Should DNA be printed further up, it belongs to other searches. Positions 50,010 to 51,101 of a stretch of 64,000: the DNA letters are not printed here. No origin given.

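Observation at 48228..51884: Unusual operon: GAMT-like methyltransferase, pyruvoyl AdoMet decarboxylase, GCS2 ligase, C26 gamma-glutamyl hydrolase and a LOG-like protein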

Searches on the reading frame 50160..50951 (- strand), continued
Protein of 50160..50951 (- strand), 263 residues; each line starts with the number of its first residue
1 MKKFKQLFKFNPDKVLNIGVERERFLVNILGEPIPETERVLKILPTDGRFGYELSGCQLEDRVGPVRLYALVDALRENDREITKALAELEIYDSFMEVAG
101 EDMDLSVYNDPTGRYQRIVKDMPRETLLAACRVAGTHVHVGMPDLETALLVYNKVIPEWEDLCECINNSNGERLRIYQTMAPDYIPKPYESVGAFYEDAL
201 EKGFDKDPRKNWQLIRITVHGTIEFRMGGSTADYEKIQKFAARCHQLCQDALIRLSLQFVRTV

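Call 45: search_protein_families(library=ncbifam, proteins=[L086:2208-2672:+, L073:766-1545:-, L099:2341-3522:-, L100:6929-7318:+, L118:6912-7922:+, L093:7419-8687:+, L129:8597-9583:-, L048:3241-4257:+, L047:13425-14408:-, L072:4030-4851:+], max_evalue=0.0001)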
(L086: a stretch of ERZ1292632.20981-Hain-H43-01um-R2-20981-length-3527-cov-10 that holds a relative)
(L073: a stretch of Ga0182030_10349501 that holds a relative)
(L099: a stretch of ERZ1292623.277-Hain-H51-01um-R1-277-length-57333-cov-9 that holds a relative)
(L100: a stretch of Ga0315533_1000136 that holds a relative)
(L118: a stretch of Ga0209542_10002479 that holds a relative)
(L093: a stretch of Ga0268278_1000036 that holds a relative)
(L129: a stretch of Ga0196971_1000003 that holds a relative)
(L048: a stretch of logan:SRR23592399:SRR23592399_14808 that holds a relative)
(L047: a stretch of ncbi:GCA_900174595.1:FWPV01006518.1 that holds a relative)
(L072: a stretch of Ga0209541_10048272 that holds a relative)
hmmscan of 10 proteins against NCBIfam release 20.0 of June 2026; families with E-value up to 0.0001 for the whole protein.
L086:2208-2672:+ (154 aa): 0 families

L073:766-1545:- (259 aa): 3 families
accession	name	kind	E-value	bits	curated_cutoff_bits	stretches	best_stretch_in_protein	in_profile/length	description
TIGR03442.1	TIGR03442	equivalog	2.5e-19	69.6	218.65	1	1-248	1-242/251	ergothioneine biosynthesis protein EgtC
NF001484.0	PRK00331.1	subfamily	3.8e-07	28.9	381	1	80-191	63-176/601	isomerizing glutamine--fructose-6-phosphate transaminase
TIGR01135.1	glmS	equivalog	1.8e-06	26.8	418.05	1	79-190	61-174/607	glutamine--fructose-6-phosphate transaminase (isomerizing)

L099:2341-3522:- (393 aa): 38 families (the best 25 are shown)
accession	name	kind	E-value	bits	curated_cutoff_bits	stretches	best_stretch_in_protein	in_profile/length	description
TIGR01934.1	MenG_MenH_UbiE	subfamily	5.3e-13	48.8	158.35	1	169-272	38-139/223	ubiquinone/menaquinone biosynthesis methyltransferase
NF001244.0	PRK00216.1-5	equivalog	1.8e-12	47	216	1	168-272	46-151/236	bifunctional demethylmenaquinone methyltransferase/2-methoxy-6-polyprenyl-1,4-benzoquinol methylase UbiE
TIGR01791.2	CM_archaeal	equivalog_domain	9.2e-12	44.8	66.95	1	20-99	1-80/83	chorismate mutase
TIGR01983.1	UbiG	equivalog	6.2e-11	42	102.95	1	171-284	50-161/228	bifunctional 2-polyprenyl-6-hydroxyphenol methylase/3-demethylubiquinol 3-O-methyltransferase UbiG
NF045649.1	2X_seleno_MduS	exception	1.8e-10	40.3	380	1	145-284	19-157/338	methyltransferase domain-containing selenoprotein MduS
NF043040.1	corrin_prot_MT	hypoth_equivalog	6.9e-10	38.7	180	1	170-272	41-145/216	corrinoid protein-associated methyltransferase CpaM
TIGR04345.1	ovoA_Cterm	equivalog_domain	1.9e-09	37.4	170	1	139-217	11-88/242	putative 4-mercaptohistidine N1-methyltransferase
NF008400.0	PRK11199.1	equivalog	7.5e-09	35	273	1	19-99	4-84/374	bifunctional chorismate mutase/prephenate dehydrogenase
NF041537.1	ArsM_AhpD_UU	exception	7.8e-09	34.8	510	1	165-273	71-179/345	arsenite methyltransferase/AhpD domain selenoprotein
NF041943.1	GPPMT_Stmyces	equivalog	8.2e-09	35.7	400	1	160-272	67-177/272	geranyl diphosphate 2-C-methyltransferase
NF045667.1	MTase_DVU1556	equivalog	8.5e-09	35.2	155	1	164-345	16-164/213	DVU_1556 family methyltransferase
NF047649.1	MTase_UXPK_star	exception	8.5e-09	34.8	460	1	165-273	72-180/283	methyltransferase/UXPK-star double selenoprotein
NF008823.0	PRK11873.1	subfamily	9.6e-09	35.1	263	1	165-275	72-182/272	arsenite methyltransferase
NF001242.0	PRK00216.1-3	equivalog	1.3e-08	34.5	351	1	167-273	67-174/258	bifunctional demethylmenaquinone methyltransferase/2-methoxy-6-polyprenyl-1,4-benzoquinol methylase UbiE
NF045882.1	PLipidMtase_Leg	equivalog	1.8e-08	34.4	390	1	168-283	40-153/207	phospholipid N-methyltransferase PmtA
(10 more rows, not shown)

L100:6929-7318:+ (129 aa): 73 families (the best 25 are shown)
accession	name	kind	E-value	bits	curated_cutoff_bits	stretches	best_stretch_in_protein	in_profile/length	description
TIGR02154.1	PhoB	equivalog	3.4e-17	62.5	296.2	1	1-125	1-118/226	phosphate regulon transcriptional regulator PhoB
NF040534.1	resp_reg_YycF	equivalog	1.9e-15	56.8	340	1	3-127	1-115/231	response regulator YycF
NF008296.0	PRK11083.1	equivalog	1.8e-13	50.4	273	1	3-125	4-116/228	two-component system response regulator CreB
NF045991.1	RespRegCtrARhodob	equivalog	2.6e-13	50.2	350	1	5-124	3-113/224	response regulator transcription factor CtrA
NF040689.1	MtrAB_MtrA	equivalog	3.7e-13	49.3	300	1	5-127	1-113/219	MtrAB system response regulator MtrA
NF041946.1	LuxO_transreg_Vib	equivalog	8.8e-13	47.8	800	1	8-98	2-84/463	quorum-sensing sigma-54 dependent transcriptional regulator LuxO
NF007546.0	PRK10161.1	equivalog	3.8e-12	46.3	471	1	1-125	1-118/229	phosphate response regulator transcription factor PhoB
NF045944.1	ResRegRpaBCyano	equivalog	4.5e-12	45.8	330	1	8-124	3-109/229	response regulator transcription factor RpaB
NF012227.0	AdeR_RR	equivalog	2.4e-11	43.5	340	1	2-121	11-120/239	efflux system response regulator transcription factor AdeR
NF038297.2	hybrid_HK_HrmK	equivalog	2.6e-11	42.9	725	1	3-111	491-593/607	hybrid histidine kinase/response regulator HrmK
NF041866.1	EpsW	equivalog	4.7e-11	42.4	200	1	4-125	7-123/131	exopolysaccharide biosynthesis response regulator EpsW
NF033117.2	vanR_ACDEGLN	exception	4.9e-11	42.6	350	1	5-127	1-113/226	VanR-ABDEGLN family response regulator transcription factor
NF000403.1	vanR-C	exception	6.2e-11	42.3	480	1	1-127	1-117/231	vancomycin resistance response regulator transcription factor VanR-C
NF008302.0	PRK11091.1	equivalog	7.5e-11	40.9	838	1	4-92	527-610/779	aerobic respiration two-component sensor histidine kinase ArcB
NF007982.1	PRK10710.1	equivalog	1.3e-10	41.3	380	1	3-125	8-120/235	envelope stress response regulator BaeR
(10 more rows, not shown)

L118:6912-7922:+ (336 aa): 0 families

L093:7419-8687:+ (422 aa): 6 families
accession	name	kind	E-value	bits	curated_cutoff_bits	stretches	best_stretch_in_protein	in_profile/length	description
TIGR01953.1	NusA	equivalog_domain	2.2e-114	382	253.4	1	6-376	2-339/340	transcription termination factor NusA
NF006645.0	PRK09202.4-5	equivalog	8.3e-64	216.1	532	1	5-416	18-415/540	transcription termination/antitermination protein NusA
NF006642.0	PRK09202.4-1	equivalog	8.6e-36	123.6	687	1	108-372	100-372/614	transcription termination/antitermination protein NusA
TIGR01952.1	nusA_arch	equivalog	8.5e-17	61.8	74.35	1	282-373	43-136/141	NusA-like transcription termination signal-binding factor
NF006261.0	PRK08406.1-5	equivalog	2e-08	34.1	231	1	282-406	42-167/173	transcription elongation factor NusA-like protein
NF010335.0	PRK13764.1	equivalog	1.1e-05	24.3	340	1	318-403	471-555/613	ATPase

L129:8597-9583:- (328 aa): 11 families
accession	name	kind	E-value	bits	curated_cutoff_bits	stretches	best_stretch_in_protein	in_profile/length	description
NF008922.0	PRK12283.1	equivalog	7.7e-95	318.1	572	2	4-171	5-174/400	tryptophan--tRNA ligase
TIGR00233.1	trpS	equivalog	1.2e-80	271.2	176.75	1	3-325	3-328/328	tryptophan--tRNA ligase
NF009207.0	PRK12556.1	equivalog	7.4e-67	225.5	479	1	4-326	5-332/332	tryptophan--tRNA ligase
NF008923.0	PRK12284.1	equivalog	2.8e-61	207.6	597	1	2-326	2-332/431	tryptophan--tRNA ligase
NF008925.0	PRK12285.1-2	equivalog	9.1e-28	97.2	451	1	3-293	63-356/365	tryptophan--tRNA ligase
NF008926.0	PRK12285.1-3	equivalog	3.9e-16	59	320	1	4-165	67-229/429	tryptophan--tRNA ligase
NF008927.0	PRK12285.1-4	equivalog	4e-16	59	478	1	51-293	124-365/385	tryptophan--tRNA ligase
NF006330.0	PRK08560.1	equivalog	4.4e-12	45.7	220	1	8-287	38-328/342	tyrosine--tRNA ligase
NF008928.0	PRK12285.1-5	equivalog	5.1e-11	41.8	891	1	5-164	95-252/530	tryptophan--tRNA ligase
NF008924.0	PRK12285.1-1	equivalog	3.3e-10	39.8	644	1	62-314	135-378/381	tryptophan--tRNA ligase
TIGR00234.1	tyrS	equivalog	6.6e-07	28.7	113.8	1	5-204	38-244/406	tyrosine--tRNA ligase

L048:3241-4257:+ (338 aa): 10 families
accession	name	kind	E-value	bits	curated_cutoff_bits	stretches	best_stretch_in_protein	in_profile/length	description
NF008922.0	PRK12283.1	equivalog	3.7e-81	273.1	572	2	6-176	3-174/400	tryptophan--tRNA ligase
TIGR00233.1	trpS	equivalog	4.6e-74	249.6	176.75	1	6-336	2-328/328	tryptophan--tRNA ligase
NF009207.0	PRK12556.1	equivalog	2.5e-60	204.1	479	1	6-336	3-331/332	tryptophan--tRNA ligase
NF008923.0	PRK12284.1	equivalog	3.6e-56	190.8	597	1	8-336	4-331/431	tryptophan--tRNA ligase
NF008925.0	PRK12285.1-2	equivalog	1.8e-22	79.9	451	1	2-302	58-354/365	tryptophan--tRNA ligase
NF008927.0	PRK12285.1-4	equivalog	1.4e-15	57.2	478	1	6-303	73-364/385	tryptophan--tRNA ligase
NF008926.0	PRK12285.1-3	equivalog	1.9e-14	53.4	320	2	2-170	61-229/429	tryptophan--tRNA ligase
NF008928.0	PRK12285.1-5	equivalog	3.8e-11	42.2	891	1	5-169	91-252/530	tryptophan--tRNA ligase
NF006330.0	PRK08560.1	equivalog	2.4e-07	30.1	220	1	7-229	33-248/342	tyrosine--tRNA ligase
NF008924.0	PRK12285.1-1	equivalog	3e-06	26.7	644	1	62-314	130-368/381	tryptophan--tRNA ligase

L047:13425-14408:- (327 aa): 11 families
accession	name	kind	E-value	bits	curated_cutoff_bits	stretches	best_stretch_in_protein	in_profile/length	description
NF008922.0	PRK12283.1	equivalog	4.3e-102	342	572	2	2-169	3-173/400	tryptophan--tRNA ligase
TIGR00233.1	trpS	equivalog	2.2e-96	323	176.75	1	1-324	1-328/328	tryptophan--tRNA ligase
NF009207.0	PRK12556.1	equivalog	1.2e-72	244.6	479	1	2-324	3-331/332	tryptophan--tRNA ligase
NF008923.0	PRK12284.1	equivalog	1.3e-67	228.5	597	1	2-327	2-334/431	tryptophan--tRNA ligase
NF008925.0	PRK12285.1-2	equivalog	8.8e-38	130.2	451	1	4-290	64-354/365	tryptophan--tRNA ligase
NF008927.0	PRK12285.1-4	equivalog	8.1e-29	100.8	478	1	5-292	76-365/385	tryptophan--tRNA ligase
NF008926.0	PRK12285.1-3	equivalog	2e-23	83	320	2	4-164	67-229/429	tryptophan--tRNA ligase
NF008928.0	PRK12285.1-5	equivalog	5.6e-18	64.8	891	2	4-163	94-252/530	tryptophan--tRNA ligase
NF008924.0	PRK12285.1-1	equivalog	1e-16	61.1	644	1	30-309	100-374/381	tryptophan--tRNA ligase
NF006330.0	PRK08560.1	equivalog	1.7e-12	47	220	1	8-240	38-268/342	tyrosine--tRNA ligase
TIGR00234.1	tyrS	equivalog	1.6e-07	30.7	113.8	1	4-209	37-260/406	tyrosine--tRNA ligase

L072:4030-4851:+ (273 aa): 4 families
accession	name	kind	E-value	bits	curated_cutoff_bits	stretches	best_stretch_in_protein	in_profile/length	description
NF002601.0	PRK02259.1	equivalog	6.2e-20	71.5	180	1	20-213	5-218/293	aspartoacylase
TIGR02994.1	ectoine_eutE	equivalog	2.4e-10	39.9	402.7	1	17-110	45-146/325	N(2)-acetyl-L-2,4-diaminobutanoate deacetylase DoeB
NF003706.0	PRK05324.1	subfamily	4.8e-10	38.9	170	1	20-86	50-121/336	succinylglutamate desuccinylase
TIGR03242.1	arg_catab_astE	equivalog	1.9e-08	34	305.65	1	20-82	42-109/319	succinylglutamate desuccinylase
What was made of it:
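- The three representatives tested exceed the TIGR00233 trpS cut-off (call 45).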

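Call 59: search_protein_families(library=pfam, proteins=[L118:6912-7922:+], max_evalue=0.05)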
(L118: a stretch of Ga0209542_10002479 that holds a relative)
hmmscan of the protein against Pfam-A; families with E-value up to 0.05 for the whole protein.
L118:6912-7922:+ (336 aa): 0 families

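Call 75: predict_structure(alignment_id=A2)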
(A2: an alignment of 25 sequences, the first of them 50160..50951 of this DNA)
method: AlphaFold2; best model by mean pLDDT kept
length: 263 residues; sequences in the alignment: 25
mean_pLDDT: 95.8   pTM: 0.91
mean pLDDT of the five models: 95.8, 95.2, 95.1, 94.0, 93.2
residues with pLDDT >= 90: 252; 70-90: 8; 50-70: 3; < 50: 0
segments of 3 or more residues with pLDDT < 50: none
pLDDT, mean of each block of 10 residues (from residue 1): 96 98 98 97 97 95 98 98 98 97 94 91 95 97 98 98 95 94 95 97 92 96 97 98 98 89 66
secondary structure, 60 per line:
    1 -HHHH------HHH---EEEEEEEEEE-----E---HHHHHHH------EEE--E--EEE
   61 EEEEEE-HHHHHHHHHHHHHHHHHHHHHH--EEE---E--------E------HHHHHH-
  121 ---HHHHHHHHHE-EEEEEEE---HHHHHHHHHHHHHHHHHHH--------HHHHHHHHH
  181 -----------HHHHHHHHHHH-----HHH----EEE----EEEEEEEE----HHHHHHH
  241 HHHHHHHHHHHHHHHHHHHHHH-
elements in order: H2-5 E18-27 H37-43 E50-52 E58-66 H68-89 E92-94 H114-119 H124-132 E135-141 H145-163 H172-180 H192-202 E215-217 E222-229 H234-262

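Call 78: fold_search(model_id=the predicted structure, library=pdb)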
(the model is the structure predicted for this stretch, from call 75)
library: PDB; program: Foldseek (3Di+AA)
matches with E <= 10: 515; with E <= 0.001: 116
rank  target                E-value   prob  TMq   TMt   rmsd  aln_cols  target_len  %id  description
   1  1tt4_A                6.7e-09  1.00  0.71  0.54   3.6       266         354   16  Structure of NP459575, a predicted glutathione synthase from Salmonella typhimurium (released 2004-08-17)
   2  1r8g_B                1.3e-08  1.00  0.69  0.52   4.1       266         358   15  Structure and function of YbdK (released 2004-08-17)
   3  1r8g_A                9.2e-08  1.00  0.66  0.51   4.0       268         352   15  Structure and function of YbdK (released 2004-08-17)
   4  2gwc_A                2.9e-06  1.00  0.61  0.39   9.3       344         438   14  Crystal structure of plant glutamate cysteine ligase in complex with a transition state analogue (released 2006-06-20)
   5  2gwc_B                4.4e-06  1.00  0.64  0.41   8.4       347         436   13  Crystal structure of plant glutamate cysteine ligase in complex with a transition state analogue (released 2006-06-20)
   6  2gwc_F                6.9e-06  1.00  0.63  0.40   8.5       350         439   12  Crystal structure of plant glutamate cysteine ligase in complex with a transition state analogue (released 2006-06-20)
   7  9y4a_A                1.2e-05  1.00  0.48  0.33   5.6       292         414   15  His-tagged Glutamine Synthetase on a Ni-NTA lipid monolayer grid (released 2026-04-01)
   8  8fbp_I                2.8e-05  1.00  0.47  0.32   7.1       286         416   14  Glutamine synthetase from Pseudomonas aeruginosa, filament double-unit in compressed conformation (released 2024-02-14)
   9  8fbp_P                2.8e-05  1.00  0.47  0.32   6.5       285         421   14  Glutamine synthetase from Pseudomonas aeruginosa, filament double-unit in compressed conformation (released 2024-02-14)
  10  8fbp_M                4.8e-05  1.00  0.46  0.31   6.8       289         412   12  Glutamine synthetase from Pseudomonas aeruginosa, filament double-unit in compressed conformation (released 2024-02-14)
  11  8tfc_A                5.4e-05  1.00  0.49  0.32   5.7       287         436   13  Cryo-EM structure of Methanosarcina mazie glutamine synthetase captured as partial oligomer (released 2023-11-15)
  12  3ln7_B                6.4e-05  1.00  0.60  0.24   7.6       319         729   15  Crystal structure of a bifunctional glutathione synthetase from Pasteurella multocida (released 2011-04-13)
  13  8fbp_N                7.2e-05  1.00  0.47  0.32   6.6       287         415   13  Glutamine synthetase from Pseudomonas aeruginosa, filament double-unit in compressed conformation (released 2024-02-14)
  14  8fbp_H                7.2e-05  1.00  0.47  0.32   6.6       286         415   14  Glutamine synthetase from Pseudomonas aeruginosa, filament double-unit in compressed conformation (released 2024-02-14)
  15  8fbp_L                7.2e-05  1.00  0.46  0.31   6.7       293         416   12  Glutamine synthetase from Pseudomonas aeruginosa, filament double-unit in compressed conformation (released 2024-02-14)
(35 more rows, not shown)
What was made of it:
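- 50160..50951 (-): Compact (263 aa) YbdK/GCS2-type ATP-dependent carboxylate-amine ligase, the first gene controlled by the T-box. The Shine-Dalgarno sequence GGAGG is at 50960..50956. AF2 pLDDT 95.8; the top Foldseek hits are YbdK, plant glutamate-cysteine ligase, then glutamine synthetases (calls 75, 78).
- On GCS2 / YbdK carboxylate-amine ligase (PF04107): Foldseek finds YbdK at E 7e-9, TM 0.71, and plant GCL 2gwc (call 78).
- Checked: An AlphaFold model (pLDDT 95.8) matches YbdK 1tt4/1r8g at TM 0.71/0.69 (calls 75, 78).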

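Call 81: search_protein_families(library=pfam, proteins=[L070:8266-9402:+, L070:6868-7848:+, L075:4257-4778:+, L075:4741-5283:+, L129:5867-6808:+, L063:6727-7113:+, L068:2668-4011:-, L070:9558-10151:+, L075:2164-3174:-, L075:1166-2167:+], max_evalue=0.01)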
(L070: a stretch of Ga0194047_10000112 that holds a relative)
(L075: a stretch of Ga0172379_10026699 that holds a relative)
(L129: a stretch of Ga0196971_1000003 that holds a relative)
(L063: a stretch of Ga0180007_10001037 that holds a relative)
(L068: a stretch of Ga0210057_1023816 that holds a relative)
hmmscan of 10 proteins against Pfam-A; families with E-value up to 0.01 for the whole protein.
L070:8266-9402:+ (378 aa): 8 families
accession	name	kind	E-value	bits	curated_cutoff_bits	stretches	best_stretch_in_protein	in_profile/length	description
PF02675.21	AdoMet_dc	-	7.6e-31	107.1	25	1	14-120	1-107/107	S-adenosylmethionine decarboxylase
PF01564.23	Spermine_synth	-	2e-25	89.8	22.9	1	202-374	16-179/186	Spermine/spermidine synthase domain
PF05175.20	MTS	-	1.1e-08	35.4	23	1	195-322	21-138/170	Methyltransferase small domain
PF17284.7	Spermine_synt_N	-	1.5e-07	31.6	22.1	1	146-186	12-52/53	Spermidine synthase tetramerisation domain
PF13847.12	Methyltransf_31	-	3.7e-07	30.4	27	1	204-311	3-102/145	Methyltransferase domain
PF08242.18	Methyltransf_12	-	5.4e-05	24.3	30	1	209-284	1-71/98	Methyltransferase domain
PF00891.24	Methyltransf_2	-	0.0053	16.6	22.3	1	207-267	65-123/210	O-methyltransferase domain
PF13649.12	Methyltransf_25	-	0.0099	17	27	0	208-286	1-73/97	Methyltransferase domain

L070:6868-7848:+ (326 aa): 0 families

L075:4257-4778:+ (173 aa): 2 families
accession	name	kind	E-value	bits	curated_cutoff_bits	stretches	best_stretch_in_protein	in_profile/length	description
PF13772.11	AIG2_2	-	2e-14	54.2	27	1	73-153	3-83/83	AIG2-like family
PF06094.17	GGACT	-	3e-10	41.2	22.8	1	16-132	1-118/120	Gamma-glutamyl cyclotransferase, AIG2-like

L075:4741-5283:+ (180 aa): 3 families
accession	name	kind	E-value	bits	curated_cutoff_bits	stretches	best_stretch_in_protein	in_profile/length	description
PF18306.6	LDcluster4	-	6.2e-27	94.5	26.3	1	2-141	1-127/151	SLOG cluster4 family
PF18171.6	LSDAT_prok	-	2.3e-05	24.2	25.4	1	103-151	123-171/195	SLOG in TRPM, prokaryote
PF03641.19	Lysine_decarbox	-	0.00011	22.8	27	1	52-121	3-70/131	Possible lysine decarboxylase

L129:5867-6808:+ (313 aa): 1 family
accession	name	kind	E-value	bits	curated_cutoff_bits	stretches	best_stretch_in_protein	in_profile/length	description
PF24827.1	AstE_AspA_cat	-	4.8e-10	39.7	25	1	30-200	1-170/192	Succinylglutamate desuccinylase/Aspartoacylase catalytic domain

L063:6727-7113:+ (128 aa): 0 families

L068:2668-4011:- (447 aa): 1 family
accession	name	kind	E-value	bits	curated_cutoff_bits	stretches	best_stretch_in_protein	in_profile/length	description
PF00282.25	Pyridoxal_deC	-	1.8e-23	83.4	27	1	87-383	78-371/375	Pyridoxal-dependent decarboxylase conserved domain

L070:9558-10151:+ (197 aa): 0 families

L075:2164-3174:- (336 aa): 8 families
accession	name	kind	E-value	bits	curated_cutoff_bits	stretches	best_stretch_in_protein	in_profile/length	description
PF08443.16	RimK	-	3.5e-12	46.8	21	2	109-190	37-116/188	RimK-like ATP-grasp domain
PF07478.18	Dala_Dala_lig_C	-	7.1e-10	39.2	24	1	102-174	26-101/204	D-ala D-ala ligase C-terminus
PF02786.22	CPSase_L_D2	-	1.5e-05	25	19.8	1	96-154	22-80/211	Carbamoyl-phosphate synthase L chain, ATP binding domain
PF05770.16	Ins134_P3_kin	-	5.9e-05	23.1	23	0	231-311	110-187/201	Inositol 1,3,4-trisphosphate 5/6-kinase ATP-grasp domain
PF02655.19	ATP-grasp_3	-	9.8e-05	22.9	23.2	1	114-168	33-80/160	ATP-grasp domain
PF02222.28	ATP-grasp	-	0.0033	17.5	27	1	103-157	21-76/179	ATP-grasp domain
PF14397.11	ATPgrasp_ST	-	0.0036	17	31.4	0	97-151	45-101/278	Sugar-transfer associated ATP-grasp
PF14398.11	ATPgrasp_YheCD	-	0.004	16.9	26.8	0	263-321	189-243/255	YheC/D like ATP-grasp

L075:1166-2167:+ (333 aa): 2 families
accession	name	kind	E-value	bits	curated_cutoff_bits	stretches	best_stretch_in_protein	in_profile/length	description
PF13310.11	Virulence_RhuM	-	2.7e-20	73.2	33.7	1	69-147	7-84/252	Virulence protein RhuM family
PF02661.23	Fic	-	1.9e-10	41.9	24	1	229-286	24-93/93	Fic/DOC family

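Call 97: search_protein_families(library=padloc, proteins=[window:50160-50951:-], max_evalue=0.001)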
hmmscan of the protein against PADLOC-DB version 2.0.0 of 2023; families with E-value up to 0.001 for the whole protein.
window:50160-50951:- (263 aa): 0 families

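Call 98: search_protein_families(library=pfam, proteins=[L048:4460-5509:+, L129:3621-4634:+, L050:6678-7793:+], max_evalue=0.01)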
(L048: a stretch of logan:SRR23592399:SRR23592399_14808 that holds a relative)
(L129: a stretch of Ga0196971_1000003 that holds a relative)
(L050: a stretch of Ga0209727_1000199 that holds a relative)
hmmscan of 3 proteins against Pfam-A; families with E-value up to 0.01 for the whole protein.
L048:4460-5509:+ (349 aa): 0 families

L129:3621-4634:+ (337 aa): 0 families

L050:6678-7793:+ (371 aa): 4 families
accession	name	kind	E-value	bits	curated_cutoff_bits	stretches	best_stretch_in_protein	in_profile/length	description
PF08240.17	ADH_N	-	4.2e-32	110.9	23.5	1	58-169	2-104/104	Alcohol dehydrogenase GroES-like domain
PF00107.32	ADH_zinc_N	-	3.6e-31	108.2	31.8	1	208-332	1-127/129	Zinc-binding dehydrogenase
PF01262.27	AlaDh_PNT_C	-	0.0061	16.4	23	1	196-272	27-100/214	Alanine dehydrogenase/PNT, C-terminal domain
PF02826.25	2-Hacid_dh_C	-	0.0072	16.2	25.1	0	198-242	36-80/178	D-isomer specific 2-hydroxyacid dehydrogenase, NAD binding domain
